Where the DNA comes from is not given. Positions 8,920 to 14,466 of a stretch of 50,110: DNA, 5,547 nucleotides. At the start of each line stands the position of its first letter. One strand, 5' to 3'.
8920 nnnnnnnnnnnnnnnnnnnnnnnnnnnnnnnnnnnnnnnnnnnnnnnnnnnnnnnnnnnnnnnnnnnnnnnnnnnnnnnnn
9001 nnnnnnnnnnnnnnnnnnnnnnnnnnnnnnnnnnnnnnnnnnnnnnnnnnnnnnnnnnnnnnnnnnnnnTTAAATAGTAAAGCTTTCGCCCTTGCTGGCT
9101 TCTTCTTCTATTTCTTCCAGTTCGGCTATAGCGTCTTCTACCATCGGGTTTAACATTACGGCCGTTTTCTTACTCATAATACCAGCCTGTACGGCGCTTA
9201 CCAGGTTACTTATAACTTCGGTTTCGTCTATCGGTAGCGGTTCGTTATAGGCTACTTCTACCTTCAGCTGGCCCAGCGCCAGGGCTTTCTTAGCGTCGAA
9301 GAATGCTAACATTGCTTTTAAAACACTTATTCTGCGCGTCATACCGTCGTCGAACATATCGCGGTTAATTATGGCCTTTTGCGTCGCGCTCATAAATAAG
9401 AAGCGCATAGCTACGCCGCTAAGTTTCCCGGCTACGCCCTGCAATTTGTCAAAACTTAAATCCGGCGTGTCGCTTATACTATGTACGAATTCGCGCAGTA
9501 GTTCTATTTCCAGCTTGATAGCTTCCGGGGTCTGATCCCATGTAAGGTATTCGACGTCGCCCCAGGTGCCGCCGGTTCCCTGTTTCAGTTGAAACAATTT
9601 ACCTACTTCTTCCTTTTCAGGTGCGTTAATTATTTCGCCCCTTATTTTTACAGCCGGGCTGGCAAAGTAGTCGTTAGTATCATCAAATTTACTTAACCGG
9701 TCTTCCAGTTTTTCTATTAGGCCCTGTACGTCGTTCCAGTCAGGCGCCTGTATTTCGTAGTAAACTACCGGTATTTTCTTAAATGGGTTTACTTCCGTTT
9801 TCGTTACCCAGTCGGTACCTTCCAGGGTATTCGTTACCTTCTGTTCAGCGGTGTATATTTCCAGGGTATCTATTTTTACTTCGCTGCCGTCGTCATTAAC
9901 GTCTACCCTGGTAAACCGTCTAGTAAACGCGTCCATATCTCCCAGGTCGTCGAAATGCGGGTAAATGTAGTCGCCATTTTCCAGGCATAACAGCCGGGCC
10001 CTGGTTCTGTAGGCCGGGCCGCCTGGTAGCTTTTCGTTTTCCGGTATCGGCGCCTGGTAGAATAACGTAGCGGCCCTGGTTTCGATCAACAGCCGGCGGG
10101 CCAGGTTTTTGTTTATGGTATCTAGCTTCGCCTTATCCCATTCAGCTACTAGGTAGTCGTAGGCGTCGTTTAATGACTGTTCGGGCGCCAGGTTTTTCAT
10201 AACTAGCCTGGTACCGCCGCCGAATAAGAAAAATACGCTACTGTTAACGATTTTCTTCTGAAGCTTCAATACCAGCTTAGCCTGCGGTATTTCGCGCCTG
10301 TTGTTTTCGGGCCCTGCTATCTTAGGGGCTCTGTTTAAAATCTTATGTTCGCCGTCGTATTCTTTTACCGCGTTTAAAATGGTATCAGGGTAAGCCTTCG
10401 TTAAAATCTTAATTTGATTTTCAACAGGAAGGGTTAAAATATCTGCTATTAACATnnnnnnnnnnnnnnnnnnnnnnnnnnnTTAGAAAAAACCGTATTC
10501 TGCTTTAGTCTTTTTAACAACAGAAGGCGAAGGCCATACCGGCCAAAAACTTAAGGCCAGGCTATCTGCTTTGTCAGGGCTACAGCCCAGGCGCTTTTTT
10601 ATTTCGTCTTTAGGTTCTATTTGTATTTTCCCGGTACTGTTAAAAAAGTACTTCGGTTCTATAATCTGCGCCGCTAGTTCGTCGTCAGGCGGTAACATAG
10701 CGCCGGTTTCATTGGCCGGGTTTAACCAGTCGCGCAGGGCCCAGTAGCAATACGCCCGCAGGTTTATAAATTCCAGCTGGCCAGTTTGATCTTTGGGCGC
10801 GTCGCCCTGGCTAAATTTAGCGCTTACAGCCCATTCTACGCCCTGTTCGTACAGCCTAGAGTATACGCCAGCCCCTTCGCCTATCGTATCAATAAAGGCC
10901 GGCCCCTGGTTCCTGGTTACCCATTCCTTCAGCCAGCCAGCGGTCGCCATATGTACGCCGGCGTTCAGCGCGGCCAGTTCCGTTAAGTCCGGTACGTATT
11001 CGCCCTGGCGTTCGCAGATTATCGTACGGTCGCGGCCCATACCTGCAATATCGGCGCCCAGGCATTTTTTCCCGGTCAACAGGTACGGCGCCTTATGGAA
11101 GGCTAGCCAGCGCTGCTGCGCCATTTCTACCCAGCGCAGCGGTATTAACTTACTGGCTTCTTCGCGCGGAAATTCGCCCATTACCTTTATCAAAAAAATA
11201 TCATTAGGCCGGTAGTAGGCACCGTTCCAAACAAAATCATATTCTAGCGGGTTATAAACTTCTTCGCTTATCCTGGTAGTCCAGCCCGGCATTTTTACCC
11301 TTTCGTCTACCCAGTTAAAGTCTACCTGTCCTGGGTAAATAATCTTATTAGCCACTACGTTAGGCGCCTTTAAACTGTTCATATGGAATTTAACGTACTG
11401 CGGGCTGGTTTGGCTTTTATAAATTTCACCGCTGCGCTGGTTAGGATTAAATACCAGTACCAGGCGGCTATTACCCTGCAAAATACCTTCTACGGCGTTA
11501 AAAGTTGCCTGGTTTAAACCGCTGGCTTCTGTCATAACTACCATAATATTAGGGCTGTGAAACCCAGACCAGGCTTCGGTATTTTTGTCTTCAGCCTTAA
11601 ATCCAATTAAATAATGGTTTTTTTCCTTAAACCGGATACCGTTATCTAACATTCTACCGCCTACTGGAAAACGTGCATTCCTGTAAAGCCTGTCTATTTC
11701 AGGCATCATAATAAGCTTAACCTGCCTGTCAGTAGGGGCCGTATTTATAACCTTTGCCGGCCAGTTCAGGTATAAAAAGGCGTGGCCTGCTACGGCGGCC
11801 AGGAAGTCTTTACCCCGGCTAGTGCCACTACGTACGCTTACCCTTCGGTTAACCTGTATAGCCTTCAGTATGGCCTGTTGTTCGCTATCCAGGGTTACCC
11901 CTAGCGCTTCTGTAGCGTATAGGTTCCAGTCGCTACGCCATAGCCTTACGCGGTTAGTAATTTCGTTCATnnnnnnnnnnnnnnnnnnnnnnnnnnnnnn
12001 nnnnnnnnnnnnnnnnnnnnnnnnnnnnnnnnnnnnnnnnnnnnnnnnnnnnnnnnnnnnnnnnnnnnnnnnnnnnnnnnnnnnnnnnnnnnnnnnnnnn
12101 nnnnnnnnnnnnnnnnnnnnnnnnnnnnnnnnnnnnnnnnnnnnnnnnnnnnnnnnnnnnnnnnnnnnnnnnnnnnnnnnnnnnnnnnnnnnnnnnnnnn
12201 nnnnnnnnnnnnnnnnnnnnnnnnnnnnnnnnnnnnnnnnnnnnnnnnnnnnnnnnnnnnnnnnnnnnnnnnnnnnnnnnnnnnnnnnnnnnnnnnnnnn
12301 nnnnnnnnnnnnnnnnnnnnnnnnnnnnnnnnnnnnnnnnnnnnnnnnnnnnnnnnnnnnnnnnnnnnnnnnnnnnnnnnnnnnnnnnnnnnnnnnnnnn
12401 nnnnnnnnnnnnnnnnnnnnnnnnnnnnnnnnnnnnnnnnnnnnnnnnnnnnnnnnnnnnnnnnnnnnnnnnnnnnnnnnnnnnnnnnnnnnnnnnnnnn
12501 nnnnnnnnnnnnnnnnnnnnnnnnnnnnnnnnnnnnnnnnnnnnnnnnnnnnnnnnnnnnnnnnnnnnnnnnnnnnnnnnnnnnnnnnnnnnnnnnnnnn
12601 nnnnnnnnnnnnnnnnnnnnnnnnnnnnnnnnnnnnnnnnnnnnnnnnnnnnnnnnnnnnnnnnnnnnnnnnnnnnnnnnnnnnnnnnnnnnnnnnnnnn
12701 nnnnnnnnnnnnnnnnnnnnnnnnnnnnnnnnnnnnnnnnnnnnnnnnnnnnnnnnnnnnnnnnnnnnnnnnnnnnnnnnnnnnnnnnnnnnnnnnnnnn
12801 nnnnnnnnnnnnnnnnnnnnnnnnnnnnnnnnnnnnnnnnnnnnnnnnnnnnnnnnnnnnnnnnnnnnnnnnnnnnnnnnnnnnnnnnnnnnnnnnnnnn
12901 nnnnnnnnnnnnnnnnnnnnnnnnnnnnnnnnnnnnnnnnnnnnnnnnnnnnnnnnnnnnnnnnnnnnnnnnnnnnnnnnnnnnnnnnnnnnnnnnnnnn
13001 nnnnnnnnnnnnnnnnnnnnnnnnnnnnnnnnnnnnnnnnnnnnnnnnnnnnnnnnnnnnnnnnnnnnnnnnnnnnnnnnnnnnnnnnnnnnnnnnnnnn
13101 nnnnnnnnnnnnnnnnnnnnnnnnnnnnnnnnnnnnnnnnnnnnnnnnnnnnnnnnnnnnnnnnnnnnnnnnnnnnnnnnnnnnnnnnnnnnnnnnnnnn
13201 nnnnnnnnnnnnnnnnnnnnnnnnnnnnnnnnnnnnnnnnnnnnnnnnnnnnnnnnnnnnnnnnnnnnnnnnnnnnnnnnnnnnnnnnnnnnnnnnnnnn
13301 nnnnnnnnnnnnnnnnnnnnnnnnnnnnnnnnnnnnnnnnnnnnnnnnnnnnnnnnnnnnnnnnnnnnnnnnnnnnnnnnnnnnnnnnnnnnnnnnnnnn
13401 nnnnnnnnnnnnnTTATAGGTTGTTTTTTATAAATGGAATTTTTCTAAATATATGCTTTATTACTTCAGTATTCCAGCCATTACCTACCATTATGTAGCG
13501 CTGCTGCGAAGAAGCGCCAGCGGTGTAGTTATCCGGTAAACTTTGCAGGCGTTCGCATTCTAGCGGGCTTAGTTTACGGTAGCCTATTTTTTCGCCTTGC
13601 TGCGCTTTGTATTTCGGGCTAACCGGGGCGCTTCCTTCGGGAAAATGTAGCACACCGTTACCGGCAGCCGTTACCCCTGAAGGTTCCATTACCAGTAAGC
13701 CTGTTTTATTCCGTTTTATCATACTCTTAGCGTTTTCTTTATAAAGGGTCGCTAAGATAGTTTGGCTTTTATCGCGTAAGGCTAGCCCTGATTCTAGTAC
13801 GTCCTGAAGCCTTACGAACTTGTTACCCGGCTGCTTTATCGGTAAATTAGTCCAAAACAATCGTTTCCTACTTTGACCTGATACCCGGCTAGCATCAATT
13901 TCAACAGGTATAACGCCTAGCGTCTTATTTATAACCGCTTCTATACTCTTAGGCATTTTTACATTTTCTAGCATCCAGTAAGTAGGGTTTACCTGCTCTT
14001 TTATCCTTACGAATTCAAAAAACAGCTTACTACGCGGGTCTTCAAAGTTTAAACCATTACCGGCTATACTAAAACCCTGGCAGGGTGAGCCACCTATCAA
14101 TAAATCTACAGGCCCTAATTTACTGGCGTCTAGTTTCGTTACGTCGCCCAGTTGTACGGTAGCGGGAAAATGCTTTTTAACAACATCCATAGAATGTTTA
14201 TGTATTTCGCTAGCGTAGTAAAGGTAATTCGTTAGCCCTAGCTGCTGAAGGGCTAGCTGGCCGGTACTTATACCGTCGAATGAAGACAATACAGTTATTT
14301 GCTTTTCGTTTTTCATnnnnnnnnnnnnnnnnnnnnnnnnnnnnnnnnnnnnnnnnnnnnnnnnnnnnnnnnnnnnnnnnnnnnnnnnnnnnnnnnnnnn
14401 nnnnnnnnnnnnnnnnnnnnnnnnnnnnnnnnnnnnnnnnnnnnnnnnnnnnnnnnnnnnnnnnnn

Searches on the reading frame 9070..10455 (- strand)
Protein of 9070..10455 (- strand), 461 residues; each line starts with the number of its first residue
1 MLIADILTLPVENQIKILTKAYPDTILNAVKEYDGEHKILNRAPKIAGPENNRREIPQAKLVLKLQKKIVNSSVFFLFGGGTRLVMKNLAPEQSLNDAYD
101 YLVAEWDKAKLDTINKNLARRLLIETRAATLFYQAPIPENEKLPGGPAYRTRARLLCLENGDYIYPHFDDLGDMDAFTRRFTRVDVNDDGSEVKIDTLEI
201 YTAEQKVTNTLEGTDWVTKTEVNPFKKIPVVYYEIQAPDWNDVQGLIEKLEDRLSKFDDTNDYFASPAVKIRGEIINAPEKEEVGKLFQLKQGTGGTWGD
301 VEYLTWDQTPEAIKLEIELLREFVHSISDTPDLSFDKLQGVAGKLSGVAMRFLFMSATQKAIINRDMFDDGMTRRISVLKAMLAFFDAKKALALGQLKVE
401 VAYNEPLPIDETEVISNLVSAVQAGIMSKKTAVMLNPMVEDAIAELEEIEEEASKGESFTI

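Call 13: search_protein_families(library=phrogs, proteins=[window:9070-10455:-], max_evalue=0.001)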
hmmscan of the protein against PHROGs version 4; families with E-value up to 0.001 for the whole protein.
window:9070-10455:- (461 aa): 4 families
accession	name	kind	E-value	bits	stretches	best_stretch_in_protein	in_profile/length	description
phrog_64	-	head and packaging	1.1e-60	206.7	1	24-455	91-497/547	portal protein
phrog_9064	-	head and packaging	3.6e-16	60.4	1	268-454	32-207/228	portal protein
phrog_8418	-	head and packaging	5.2e-07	30.9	1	350-455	1-103/136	portal protein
phrog_533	-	head and packaging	6.8e-05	22.6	1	383-454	412-477/495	portal protein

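Call 50: find_related_loci(query=window:9070-10455:-, collection=genome_contigs, flank=3000)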
Query window:9070-10455:- (461 aa) in genome_contigs; peptide patterns used: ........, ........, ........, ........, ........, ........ (x = any residue, [..] = any of these).
33 stretches matched a pattern, but none encodes a relative of the query by tblastn (E <= 1e-3).

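Call 51: search_dna_similar(query=window:9070-10455:-, collection=phages, mode=protein, max_rows=12)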
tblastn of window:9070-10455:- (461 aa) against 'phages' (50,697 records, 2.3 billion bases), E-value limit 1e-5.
Records with a match: 44; places in all: 44; records where one place covers at least 80% of the query: 11.
Best place of each record, by identity: <60% 44.
By first word of the organism name: Riemerella 19; Bacteroides 7; Bacteriophage 5; Cellulophaga 3; Enterococcus 3; Porphyromonas 2; Phage 1; Shigella 1; Phocaeicola 1; Dulem 1; and 1 more.
By host as written in the record: - 9; Riemerella anatipestifer 6; Riemerella sp. 5; Cellulophaga sp. HaHa_2_1 3; Enterococcus faecalis 3; Porphyromonas gingivalis ATCC 49417 2; Bacteroides caecimuris 1; Bacteroides salyersiae BG8 1; and 14 more.
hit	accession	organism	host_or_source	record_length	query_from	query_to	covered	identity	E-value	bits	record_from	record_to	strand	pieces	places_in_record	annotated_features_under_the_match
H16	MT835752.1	Bacteriophage sp.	human fecal samples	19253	54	421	80%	34.9%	1e-43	170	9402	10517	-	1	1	record has no annotation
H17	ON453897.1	Bacteroides phage Versailles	Bacteroides caecimuris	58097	3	439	95%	28.5%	4e-27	121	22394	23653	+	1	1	portal protein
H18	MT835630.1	Bacteriophage sp.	human fecal samples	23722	30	439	89%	28.1%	6e-24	111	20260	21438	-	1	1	record has no annotation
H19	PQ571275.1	Bacteroides phage BS-TP2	Bacteroides salyersiae BG8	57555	10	435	92%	26.9%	8e-26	117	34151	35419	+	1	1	Portal protein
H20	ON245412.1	Phage vB_RanS_PJN03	sewage water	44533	4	378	81%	29.6%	2e-39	157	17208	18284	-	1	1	portal protein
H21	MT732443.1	Cellulophaga phage Nekkels_1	Cellulophaga sp. HaHa_2_1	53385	60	435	82%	28.8%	7e-40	159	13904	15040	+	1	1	portal protein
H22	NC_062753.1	Cellulophaga phage Nekkels_1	Cellulophaga sp. HaHa_2_1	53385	60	435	82%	28.8%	7e-40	159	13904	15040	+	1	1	portal protein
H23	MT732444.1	Cellulophaga phage Nekkels_2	Cellulophaga sp. HaHa_2_1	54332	60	435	82%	28.8%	7e-40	159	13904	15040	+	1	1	portal protein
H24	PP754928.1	Porphyromonas phage phage005b_ATCC49417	Porphyromonas gingivalis ATCC 49417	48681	59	378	69%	32.8%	3e-42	166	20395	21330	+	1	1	portal protein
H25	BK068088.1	Porphyromonas phage phage005a_ATCC49417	Porphyromonas gingivalis ATCC 49417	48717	59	378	69%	32.8%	3e-42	166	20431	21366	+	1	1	portal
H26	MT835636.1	Bacteriophage sp.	human fecal samples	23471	28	435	89%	24.8%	4e-10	68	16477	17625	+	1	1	record has no annotation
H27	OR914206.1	Riemerella phage GRAP2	Riemerella anatipestifer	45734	56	378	70%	28.1%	4e-28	124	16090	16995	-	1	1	record has no annotation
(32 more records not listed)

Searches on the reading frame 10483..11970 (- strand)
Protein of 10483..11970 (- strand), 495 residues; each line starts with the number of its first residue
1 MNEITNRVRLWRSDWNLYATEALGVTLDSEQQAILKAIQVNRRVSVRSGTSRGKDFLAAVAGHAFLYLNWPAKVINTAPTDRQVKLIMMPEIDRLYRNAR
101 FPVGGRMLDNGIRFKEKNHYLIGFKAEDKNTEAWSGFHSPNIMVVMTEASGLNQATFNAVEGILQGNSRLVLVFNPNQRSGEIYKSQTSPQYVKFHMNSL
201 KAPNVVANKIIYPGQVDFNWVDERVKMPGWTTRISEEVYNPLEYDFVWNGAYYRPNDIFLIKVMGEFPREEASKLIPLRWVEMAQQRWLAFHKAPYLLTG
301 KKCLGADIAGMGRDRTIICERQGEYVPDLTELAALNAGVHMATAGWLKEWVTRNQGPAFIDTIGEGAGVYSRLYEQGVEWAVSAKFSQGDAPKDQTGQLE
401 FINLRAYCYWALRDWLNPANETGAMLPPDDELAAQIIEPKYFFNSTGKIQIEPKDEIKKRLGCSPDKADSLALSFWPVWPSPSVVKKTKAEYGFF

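Call 13: search_protein_families(library=phrogs, proteins=[window:10483-11970:-], max_evalue=0.001)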
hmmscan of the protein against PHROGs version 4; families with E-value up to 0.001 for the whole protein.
window:10483-11970:- (495 aa): 2 families
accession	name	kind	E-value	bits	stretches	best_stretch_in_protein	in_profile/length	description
phrog_2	-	head and packaging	2.2e-24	87.3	1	26-484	265-599/807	terminase large subunit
phrog_5902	-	unknown function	8.8e-20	72.3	1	8-188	15-204/359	-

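Call 27: search_dna_similar(query=window:10483-11970:-, collection=phages, mode=protein, max_rows=15)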
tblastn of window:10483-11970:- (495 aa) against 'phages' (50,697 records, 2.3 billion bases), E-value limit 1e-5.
Records with a match: 410; places in all: 414; records where one place covers at least 80% of the query: 144.
Best place of each record, by identity: <60% 410.
By first word of the organism name: Salinibacter 184; Arthrobacter 29; Streptomyces 24; Clostridium 18; Escherichia 17; Xanthomonas 15; Salmonella 15; Pseudomonas 13; Vibrio 9; Caudoviricetes 8; and 38 more.
By host as written in the record: Salinibacter ruber M8 184; - 27; Arthrobacter sp. ATCC 21022 26; Streptomyces griseus ATCC 10137 10; Clostridium perfringens 7; Streptomyces lividans JI 1326 6; Escherichia coli 6; Xanthomonas albilineans CFBP2523 6; and 90 more.
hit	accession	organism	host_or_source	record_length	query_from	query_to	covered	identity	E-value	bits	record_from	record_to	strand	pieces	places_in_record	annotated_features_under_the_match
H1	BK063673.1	Caudoviricetes sp. vir525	Methanosarcinales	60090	22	481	93%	30.8%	8e-54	201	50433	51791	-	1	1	terminase large subunit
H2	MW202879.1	Caudoviricetes sp.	Manatee Spring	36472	8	475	95%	29.0%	1e-32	138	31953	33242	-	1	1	terminase large subunit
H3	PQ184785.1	Arthrobacter phage Kovu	Arthrobacter globiformis B-2979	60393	18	484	94%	28.4%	2e-29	128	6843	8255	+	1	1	10: terminase large subunit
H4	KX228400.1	Clostridium phage CDKM15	Clostridium difficile strain CD105HE1 ...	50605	18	475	93%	28.7%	8e-30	129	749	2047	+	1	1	terminase large subunit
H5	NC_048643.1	Clostridium phage CDKM15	Clostridium difficile strain CD105HE1 ...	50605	18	475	93%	28.7%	8e-30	129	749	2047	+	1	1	DEAD/DEAH box helicase family protein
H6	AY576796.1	Actinoplanes phage phiAsp2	-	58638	6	476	95%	27.6%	1e-35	147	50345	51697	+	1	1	pas60: Pas60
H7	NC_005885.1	Actinoplanes phage phiAsp2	Actinoplanes sp. SN223/29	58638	6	476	95%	27.6%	1e-35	147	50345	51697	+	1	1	Pas60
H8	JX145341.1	Clostridium phage phiMMP02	Clostridium difficile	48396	18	475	93%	28.3%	3e-28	125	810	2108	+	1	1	terminase large subunit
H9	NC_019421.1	Clostridium phage phiMMP02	Clostridium difficile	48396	18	475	93%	28.3%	3e-28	125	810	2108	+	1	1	DEAD/DEAH box helicase family protein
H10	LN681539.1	Clostridium phage phiCD505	Clostridium difficile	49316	18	475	93%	28.3%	3e-28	125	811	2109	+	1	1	putative terminase B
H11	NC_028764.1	Clostridium phage phiCD505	Clostridium difficile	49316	18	475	93%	28.3%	3e-28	125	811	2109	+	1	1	DEAD/DEAH box helicase family protein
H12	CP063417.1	Parageobacillus phage JGon-2020a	Parageobacillus thermoglucosidasius 23.6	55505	4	476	96%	27.4%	8e-24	111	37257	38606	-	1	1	record has no annotation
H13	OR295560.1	Clostridioides phage phiCD508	Clostridioides difficile LCUS 0508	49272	18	475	93%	28.2%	1e-27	123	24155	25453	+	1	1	hypothetical protein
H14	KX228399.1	Clostridium phage CDKM9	Clostridium difficile strain CD105HE1 ...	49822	18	475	93%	28.2%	1e-27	123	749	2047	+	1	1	terminase large subunit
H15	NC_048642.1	Clostridium phage CDKM9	Clostridium difficile strain CD105HE1 ...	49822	18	475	93%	28.2%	1e-27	123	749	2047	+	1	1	DEAD/DEAH box helicase family protein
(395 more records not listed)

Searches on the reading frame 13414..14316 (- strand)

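Call 13: search_protein_families(library=phrogs, proteins=[window:13414-14316:-], max_evalue=0.001)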
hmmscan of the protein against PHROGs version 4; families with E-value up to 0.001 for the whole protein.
window:13414-14316:- (300 aa): 10 families
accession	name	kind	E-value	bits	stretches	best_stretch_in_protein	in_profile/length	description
phrog_116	-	other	6.3e-62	211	1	2-293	203-489/779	DNA methyltransferase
phrog_363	-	other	9.9e-33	114.6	1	3-298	50-317/327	DNA methyltransferase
phrog_17284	-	unknown function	5.7e-29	102.1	2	239-293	152-210/245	-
phrog_16528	-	other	6.1e-13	49.8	1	233-298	165-222/236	DNA methyltransferase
phrog_29583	-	other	5.5e-08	33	1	63-152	72-161/468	DNA methyltransferase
phrog_16427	-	other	6.1e-08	33.6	1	246-293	117-168/235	DNA methyltransferase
phrog_864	-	DNA, RNA and nucleotide metabolism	3.6e-06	26.7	1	66-121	692-747/1064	DNA primase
phrog_5999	-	other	4.3e-06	27.7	1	47-103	41-104/109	DNA methyltransferase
phrog_26324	-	other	1.6e-05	26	1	246-292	147-202/210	DNA methyltransferase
phrog_13621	-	unknown function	4.7e-05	24.3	1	243-290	51-105/121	-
